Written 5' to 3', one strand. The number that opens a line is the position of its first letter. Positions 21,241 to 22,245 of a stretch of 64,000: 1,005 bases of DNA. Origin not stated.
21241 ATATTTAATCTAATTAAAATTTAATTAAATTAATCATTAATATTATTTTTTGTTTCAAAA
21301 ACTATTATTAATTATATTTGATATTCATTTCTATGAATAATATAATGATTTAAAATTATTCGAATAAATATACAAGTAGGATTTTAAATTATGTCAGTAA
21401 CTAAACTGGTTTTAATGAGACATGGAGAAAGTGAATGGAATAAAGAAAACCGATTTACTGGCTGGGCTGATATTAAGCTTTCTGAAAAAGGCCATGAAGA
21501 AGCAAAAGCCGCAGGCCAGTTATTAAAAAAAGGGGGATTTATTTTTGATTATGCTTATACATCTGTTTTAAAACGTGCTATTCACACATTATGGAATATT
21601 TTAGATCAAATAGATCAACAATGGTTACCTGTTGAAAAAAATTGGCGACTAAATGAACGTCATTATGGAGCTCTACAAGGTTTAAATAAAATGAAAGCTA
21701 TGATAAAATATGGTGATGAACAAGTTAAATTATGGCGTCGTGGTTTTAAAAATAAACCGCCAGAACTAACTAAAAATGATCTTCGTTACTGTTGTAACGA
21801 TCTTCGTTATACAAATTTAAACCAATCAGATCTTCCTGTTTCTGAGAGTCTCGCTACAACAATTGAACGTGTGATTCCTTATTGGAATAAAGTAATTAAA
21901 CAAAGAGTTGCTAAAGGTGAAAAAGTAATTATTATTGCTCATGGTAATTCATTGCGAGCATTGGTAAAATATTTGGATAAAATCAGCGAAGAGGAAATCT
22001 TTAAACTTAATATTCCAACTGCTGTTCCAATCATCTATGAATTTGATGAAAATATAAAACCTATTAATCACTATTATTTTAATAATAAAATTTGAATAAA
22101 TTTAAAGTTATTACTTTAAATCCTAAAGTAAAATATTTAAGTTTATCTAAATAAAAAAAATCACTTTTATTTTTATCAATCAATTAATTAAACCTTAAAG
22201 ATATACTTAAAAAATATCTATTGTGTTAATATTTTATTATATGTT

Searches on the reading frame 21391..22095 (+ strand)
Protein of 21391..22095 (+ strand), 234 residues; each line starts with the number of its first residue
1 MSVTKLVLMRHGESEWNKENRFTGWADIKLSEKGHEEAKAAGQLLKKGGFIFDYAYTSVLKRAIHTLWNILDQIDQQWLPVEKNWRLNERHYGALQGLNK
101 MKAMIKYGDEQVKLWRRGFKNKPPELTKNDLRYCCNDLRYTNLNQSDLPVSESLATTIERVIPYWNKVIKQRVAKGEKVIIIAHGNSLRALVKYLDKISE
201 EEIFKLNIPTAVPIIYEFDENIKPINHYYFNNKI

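Call 5: search_protein_families(library=ncbifam, proteins=[window:21391-22095:+], max_evalue=0.00001)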
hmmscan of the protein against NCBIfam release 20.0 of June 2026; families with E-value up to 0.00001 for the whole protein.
window:21391-22095:+ (234 aa): 19 families
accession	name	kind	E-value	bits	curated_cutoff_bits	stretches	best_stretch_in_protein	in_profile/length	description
NF010713.0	PRK14115.1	equivalog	1.2e-117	391.6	305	1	3-232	1-230/248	2,3-diphosphoglycerate-dependent phosphoglycerate mutase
TIGR01258.1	pgm_1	subfamily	2.3e-110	367.8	81.7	1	5-232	2-229/245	2,3-bisphosphoglycerate-dependent phosphoglycerate mutase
NF010718.0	PRK14120.1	equivalog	3.5e-91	304.9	366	1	3-227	4-226/249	phosphoglyceromutase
NF010714.0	PRK14116.1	equivalog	3e-86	288.7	401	1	4-225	2-223/229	2,3-diphosphoglycerate-dependent phosphoglycerate mutase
NF010716.0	PRK14118.1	equivalog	3e-82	275.3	409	1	5-229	2-226/227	2,3-diphosphoglycerate-dependent phosphoglycerate mutase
NF010717.0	PRK14119.1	equivalog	2.2e-81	272.8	378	1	4-229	2-227/228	2,3-diphosphoglycerate-dependent phosphoglycerate mutase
NF010715.0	PRK14117.1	equivalog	2.6e-81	272.5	421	1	4-231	2-229/230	phosphoglycerate mutase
NF002339.0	PRK01295.1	equivalog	1e-67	227.6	316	2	5-125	4-124/206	2,3-bisphosphoglycerate-dependent phosphoglycerate mutase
NF002217.0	PRK01112.1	equivalog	2.3e-59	200.5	320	3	149-221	146-218/228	2,3-bisphosphoglycerate-dependent phosphoglycerate mutase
TIGR03162.1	ribazole_cobC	equivalog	1.6e-23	83.1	162.9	2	6-121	1-108/176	alpha-ribazole phosphatase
NF045917.1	PhserinePhPspA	equivalog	6.9e-17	61.8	350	1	4-115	2-107/211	phosphoserine phosphatase PspA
NF005567.0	PRK07238.1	equivalog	8.5e-15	54.9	326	1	3-111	177-281/378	bifunctional RNase H/acid phosphatase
NF011580.0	PRK15004.1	equivalog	1.3e-12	48.2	250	1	5-115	2-106/203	adenosylcobalamin/alpha-ribazole phosphatase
NF038349.1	dPGM_arch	equivalog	1.3e-11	44.7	225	1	7-98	2-89/194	2,3-diphosphoglycerate-dependent phosphoglycerate mutase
NF009993.0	PRK13462.1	equivalog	3.7e-11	43.1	226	1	4-67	6-69/203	acid phosphatase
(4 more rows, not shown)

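Call 27: find_homologous_proteins(query=window:21391-22095:+, max_evalue=1e-60)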
Query window:21391-22095:+ (234 aa): 7997 proteins with E <= 1e-60 among 8000 candidates; the best 120 are listed.
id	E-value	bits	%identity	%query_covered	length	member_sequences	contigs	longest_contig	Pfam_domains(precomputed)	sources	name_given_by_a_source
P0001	1.5e-153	527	99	100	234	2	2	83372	PF00300.28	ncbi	ncbi:MAG: 2,3-diphosphoglycerate-dependent phosphoglycerate mutase [Arsenophonus sp. ET-DL9-MAG3]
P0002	2.2e-140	484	91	100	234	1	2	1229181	PF00300.28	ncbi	ncbi:MAG: 2,3-diphosphoglycerate-dependent phosphoglycerate mutase [Arsenophonus sp. ET-YP4-MAG3]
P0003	1.3e-123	429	79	100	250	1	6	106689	PF00300.28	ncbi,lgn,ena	ncbi:MAG: 2,3-diphosphoglycerate-dependent phosphoglycerate mutase [Arsenophonus endosymbiont of Der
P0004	5.3e-122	424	78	100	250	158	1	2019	PF00300.28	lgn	-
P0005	5.3e-122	424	78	100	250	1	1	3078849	PF00300.28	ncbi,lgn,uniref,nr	ncbi:2,3-diphosphoglycerate-dependent phosphoglycerate mutase [Arsenophonus apicola]|uniref:2,3-bisp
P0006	7.6e-122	423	78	100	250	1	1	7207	PF00300.28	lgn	-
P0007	1.3e-121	422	78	100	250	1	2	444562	PF00300.28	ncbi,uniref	ncbi:MAG TPA: 2,3-diphosphoglycerate-dependent phosphoglycerate mutase [Arsenophonus apicola]|uniref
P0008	1.4e-121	422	78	100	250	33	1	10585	PF00300.28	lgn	-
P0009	1.8e-121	422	78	99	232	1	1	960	PF00300.28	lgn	-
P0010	3.6e-121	421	78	100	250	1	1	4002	PF00300.28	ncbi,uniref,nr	ncbi:2,3-diphosphoglycerate-dependent phosphoglycerate mutase [Arsenophonus endosymbiont of Bemisia 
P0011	5.1e-121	421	78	100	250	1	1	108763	PF00300.28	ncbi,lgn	ncbi:MAG TPA: 2,3-diphosphoglycerate-dependent phosphoglycerate mutase [Arsenophonus sp.]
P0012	5.7e-120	417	77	100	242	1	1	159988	PF00300.28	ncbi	ncbi:MAG: 2,3-diphosphoglycerate-dependent phosphoglycerate mutase [Candidatus Phlomobacter fragaria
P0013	1.2e-119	416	80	97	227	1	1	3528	PF00300.28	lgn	-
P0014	2.2e-119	415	77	100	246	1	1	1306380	PF00300.28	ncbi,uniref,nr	ncbi:2,3-bisphosphoglycerate-dependent phosphoglycerate mutase [Arsenophonus endosymbiont of Aleurod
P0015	3.8e-119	414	78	99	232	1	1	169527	PF00300.28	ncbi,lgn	ncbi:MAG: 2,3-diphosphoglycerate-dependent phosphoglycerate mutase [Arsenophonus sp.]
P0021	1.0e-116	406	75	99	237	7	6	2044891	PF00300.28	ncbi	ncbi:MAG: 2,3-diphosphoglycerate-dependent phosphoglycerate mutase [Arsenophonus sp.]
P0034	4.5e-115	401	76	99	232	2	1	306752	PF00300.28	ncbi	ncbi:MAG: 2,3-diphosphoglycerate-dependent phosphoglycerate mutase [Arsenophonus sp. NC-TX2-MAG3]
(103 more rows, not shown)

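Call 28: find_encoding_contigs(protein=P0005, flank=10000, max_places=3)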
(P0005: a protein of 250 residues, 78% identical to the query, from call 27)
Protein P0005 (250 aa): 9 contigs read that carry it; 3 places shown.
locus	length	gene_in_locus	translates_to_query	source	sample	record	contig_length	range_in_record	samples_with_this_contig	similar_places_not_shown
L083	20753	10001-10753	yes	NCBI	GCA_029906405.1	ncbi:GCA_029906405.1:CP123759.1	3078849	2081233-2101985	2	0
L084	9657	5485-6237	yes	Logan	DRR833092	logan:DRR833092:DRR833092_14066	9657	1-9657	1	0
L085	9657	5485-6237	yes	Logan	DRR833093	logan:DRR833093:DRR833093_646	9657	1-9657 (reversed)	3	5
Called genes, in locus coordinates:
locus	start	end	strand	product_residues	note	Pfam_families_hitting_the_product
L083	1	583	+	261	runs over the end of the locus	PF00126:HTH_1 (weak), PF03459:TOBE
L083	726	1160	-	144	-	PF27278:YuaE, PF13250:SNIPE (faint)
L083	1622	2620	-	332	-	-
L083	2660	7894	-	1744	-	PF11924:IAT_beta, PF02369:Big_1, PF02369:Big_1, PF09134:Invasin_D3, PF02369:Big_1, PF09134:Invasin_D3, PF02369:Big_1, PF09134:Invasin_D3, +20 more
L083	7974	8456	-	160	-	PF27278:YuaE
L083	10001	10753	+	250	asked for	PF00300:His_Phos_1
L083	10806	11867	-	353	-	PF00793:DAHP_synth_1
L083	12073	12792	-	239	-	PF04973:NMN_transporter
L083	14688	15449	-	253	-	PF16331:TolA_bind_tri, PF07719:TPR_2 (faint), PF14559:TPR_19 (faint), PF13181:TPR_8 (faint), PF13525:YfiO (weak), PF13428:TPR_14 (faint), PF13432:TPR_16 (weak), PF13174:TPR_6 (weak)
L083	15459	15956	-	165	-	PF00691:OmpA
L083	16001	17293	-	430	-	PF04052:TolB_N, PF02897:Peptidase_S9_N (faint), PF00930:DPPIV_N (faint), PF26549:Tricorn_N, PF07676:PD40, PF26550:Tricorn_2nd (weak), PF07676:PD40, PF26549:Tricorn_N, +1 more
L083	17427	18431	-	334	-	PF06519:TolA, PF13103:TonB_2 (faint)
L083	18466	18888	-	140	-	PF02472:ExbD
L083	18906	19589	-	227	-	PF01618:MotA_ExbB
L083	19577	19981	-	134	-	PF01643:Acyl-ACP_TE, PF13279:4HBT_2, PF03061:4HBT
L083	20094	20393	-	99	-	PF09600:Cyd_oper_YbgE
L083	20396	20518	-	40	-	PF08173:YbgT_YccB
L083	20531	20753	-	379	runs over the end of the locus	PF02322:Cyt_bd_oxida_II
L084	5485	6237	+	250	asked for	PF00300:His_Phos_1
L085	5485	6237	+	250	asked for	PF00300:His_Phos_1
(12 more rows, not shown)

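Call 29: find_encoding_contigs(protein=P0001, flank=10000, max_places=3)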
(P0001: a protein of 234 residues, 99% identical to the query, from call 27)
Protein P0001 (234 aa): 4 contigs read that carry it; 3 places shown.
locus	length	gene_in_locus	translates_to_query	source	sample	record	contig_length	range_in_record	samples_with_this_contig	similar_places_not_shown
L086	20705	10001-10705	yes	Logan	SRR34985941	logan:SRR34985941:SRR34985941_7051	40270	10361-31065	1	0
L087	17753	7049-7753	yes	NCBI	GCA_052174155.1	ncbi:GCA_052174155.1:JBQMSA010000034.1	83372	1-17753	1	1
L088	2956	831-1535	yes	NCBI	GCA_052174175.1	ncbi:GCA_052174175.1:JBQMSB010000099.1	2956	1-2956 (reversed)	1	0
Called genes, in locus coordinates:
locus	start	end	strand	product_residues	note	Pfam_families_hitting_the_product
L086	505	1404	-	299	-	PF03956:Lys_export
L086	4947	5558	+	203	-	PF01569:PAP2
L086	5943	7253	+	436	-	-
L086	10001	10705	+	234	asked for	PF00300:His_Phos_1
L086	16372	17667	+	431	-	PF12404:DUF3663, PF00883:Peptidase_M17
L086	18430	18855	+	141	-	PF00334:NDK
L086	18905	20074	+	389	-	PF21016:RlmN_N, PF04055:Radical_SAM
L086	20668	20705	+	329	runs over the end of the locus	PF12844:HTH_19 (weak), PF13413:HTH_25, PF13464:RodZ_C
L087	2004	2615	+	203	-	PF01569:PAP2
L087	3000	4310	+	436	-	-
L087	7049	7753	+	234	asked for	PF00300:His_Phos_1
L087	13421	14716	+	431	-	PF12404:DUF3663, PF00883:Peptidase_M17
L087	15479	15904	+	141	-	PF00334:NDK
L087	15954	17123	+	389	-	PF21016:RlmN_N, PF04055:Radical_SAM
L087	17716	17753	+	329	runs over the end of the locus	PF12844:HTH_19 (weak), PF13413:HTH_25, PF13464:RodZ_C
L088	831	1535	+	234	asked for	PF00300:His_Phos_1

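Call 46: find_encoding_contigs(protein=P0021, flank=10000, max_places=1)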
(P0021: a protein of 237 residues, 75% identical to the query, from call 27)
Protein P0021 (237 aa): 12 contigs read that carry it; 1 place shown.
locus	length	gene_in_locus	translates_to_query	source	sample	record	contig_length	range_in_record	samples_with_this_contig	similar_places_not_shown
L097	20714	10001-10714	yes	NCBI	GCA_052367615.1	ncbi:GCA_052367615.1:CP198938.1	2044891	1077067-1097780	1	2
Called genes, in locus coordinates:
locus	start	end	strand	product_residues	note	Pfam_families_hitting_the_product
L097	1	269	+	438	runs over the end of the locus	-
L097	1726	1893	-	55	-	-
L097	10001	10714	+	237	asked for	PF00300:His_Phos_1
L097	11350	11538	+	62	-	-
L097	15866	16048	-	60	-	-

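Call 47: find_encoding_contigs(protein=P0034, flank=10000, max_places=1)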
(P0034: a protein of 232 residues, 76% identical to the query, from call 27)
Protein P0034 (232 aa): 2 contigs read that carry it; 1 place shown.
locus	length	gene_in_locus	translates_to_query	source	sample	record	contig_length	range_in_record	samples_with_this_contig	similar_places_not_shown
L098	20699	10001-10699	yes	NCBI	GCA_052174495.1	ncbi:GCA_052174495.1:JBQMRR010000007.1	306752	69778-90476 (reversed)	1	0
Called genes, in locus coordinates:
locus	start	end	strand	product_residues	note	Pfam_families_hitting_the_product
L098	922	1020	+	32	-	-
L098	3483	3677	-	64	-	-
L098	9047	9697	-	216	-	PF00677:Lum_binding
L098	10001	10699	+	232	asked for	PF00300:His_Phos_1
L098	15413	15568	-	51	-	-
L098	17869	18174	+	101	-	-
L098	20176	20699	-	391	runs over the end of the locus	PF20511:PMI_typeI_cat, PF20512:PMI_typeI_hel (weak), PF21621:MPI_cupin_dom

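Call 50: find_homologous_proteins(query=L083:16001-17293:-, max_evalue=1e-50)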
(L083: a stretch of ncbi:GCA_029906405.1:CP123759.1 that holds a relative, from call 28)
Query L083:16001-17293:- (430 aa): 7422 proteins with E <= 1e-50 among 8000 candidates; the best 120 are listed.
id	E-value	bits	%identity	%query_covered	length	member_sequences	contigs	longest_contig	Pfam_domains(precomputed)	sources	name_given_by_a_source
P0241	1.8e-284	961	99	100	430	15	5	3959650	PF26549.1,PF00930.28,PF14583.13,PF04052.19,PF26550.2,PF02897.22,PF07676.19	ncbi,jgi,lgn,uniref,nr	ncbi:Tol-Pal system beta propeller repeat protein TolB [Arsenophonus nasoniae]|uniref:Tol-Pal system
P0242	2.4e-280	948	97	100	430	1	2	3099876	PF26549.1,PF00930.28,PF14583.13,PF04052.19,PF26550.2,PF02897.22,PF07676.19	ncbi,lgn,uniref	ncbi:Tol-Pal system beta propeller repeat protein TolB [Candidatus Arsenophonus nilaparvatae]|uniref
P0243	6.5e-280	946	97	100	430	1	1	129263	PF26549.1,PF00930.28,PF14583.13,PF04052.19,PF26550.2,PF02897.22,PF07676.19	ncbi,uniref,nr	ncbi:Tol-Pal system beta propeller repeat protein TolB [Candidatus Arsenophonus nilaparvatae]|uniref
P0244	2.9e-279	944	97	100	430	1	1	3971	PF26549.1,PF00930.28,PF14583.13,PF04052.19,PF26550.2,PF02897.22,PF07676.19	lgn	-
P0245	5.2e-279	943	97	100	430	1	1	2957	PF26549.1,PF00930.28,PF14583.13,PF04052.19,PF26550.2,PF02897.22,PF07676.19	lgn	-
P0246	6.1e-279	943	97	100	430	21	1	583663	PF26549.1,PF00930.28,PF14583.13,PF04052.19,PF26550.2,PF02897.22,PF07676.19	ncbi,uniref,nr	ncbi:Tol-Pal system beta propeller repeat protein TolB [Candidatus Arsenophonus triatominarum]|unire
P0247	1.7e-278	941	97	100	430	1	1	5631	PF26549.1,PF00930.28,PF14583.13,PF04052.19,PF26550.2,PF02897.22,PF07676.19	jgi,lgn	-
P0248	5.5e-278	940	97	100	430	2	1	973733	PF26549.1,PF00930.28,PF14583.13,PF04052.19,PF26550.2,PF02897.22,PF07676.19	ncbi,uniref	ncbi:Tol-Pal system beta propeller repeat protein TolB [Arsenophonus sp. PmNCSU2021_1]|uniref:Tol-Pa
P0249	2.8e-274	928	95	100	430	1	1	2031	PF26549.1,PF00930.28,PF14583.13,PF04052.19,PF26550.2,PF02897.22,PF07676.19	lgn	-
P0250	3.5e-274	927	95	100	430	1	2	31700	PF26549.1,PF00930.28,PF14583.13,PF04052.19,PF26550.2,PF07676.19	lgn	-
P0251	4.5e-274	927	95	100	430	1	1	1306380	PF26549.1,PF00930.28,PF14583.13,PF04052.19,PF26550.2,PF02897.22,PF07676.19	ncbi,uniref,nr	ncbi:Protein TolB [Arsenophonus endosymbiont of Aleurodicus floccissimus]|uniref:Tol-Pal system beta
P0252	1.2e-272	922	94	100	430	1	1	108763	PF26549.1,PF00930.28,PF14583.13,PF04052.19,PF26550.2,PF02897.22,PF07676.19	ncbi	ncbi:MAG TPA: Tol-Pal system beta propeller repeat protein TolB [Arsenophonus sp.]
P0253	3.0e-269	911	93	100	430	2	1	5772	PF26549.1,PF00930.28,PF14583.13,PF04052.19,PF26550.2,PF02897.22,PF07676.19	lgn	-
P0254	3.4e-257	871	89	100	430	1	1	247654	PF10647.16,PF26549.1,PF00930.28,PF14583.13,PF04052.19,PF26550.2,PF02897.22,PF07676.19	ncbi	ncbi:MAG: Tol-Pal system beta propeller repeat protein TolB [Arsenophonus sp. NEOnobi-MAG3]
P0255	1.3e-251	853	87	100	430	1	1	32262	PF10647.16,PF26549.1,PF00930.28,PF14583.13,PF04052.19,PF26550.2,PF02897.22,PF07676.19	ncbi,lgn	ncbi:MAG: Tol-Pal system beta propeller repeat protein TolB [Arsenophonus sp.]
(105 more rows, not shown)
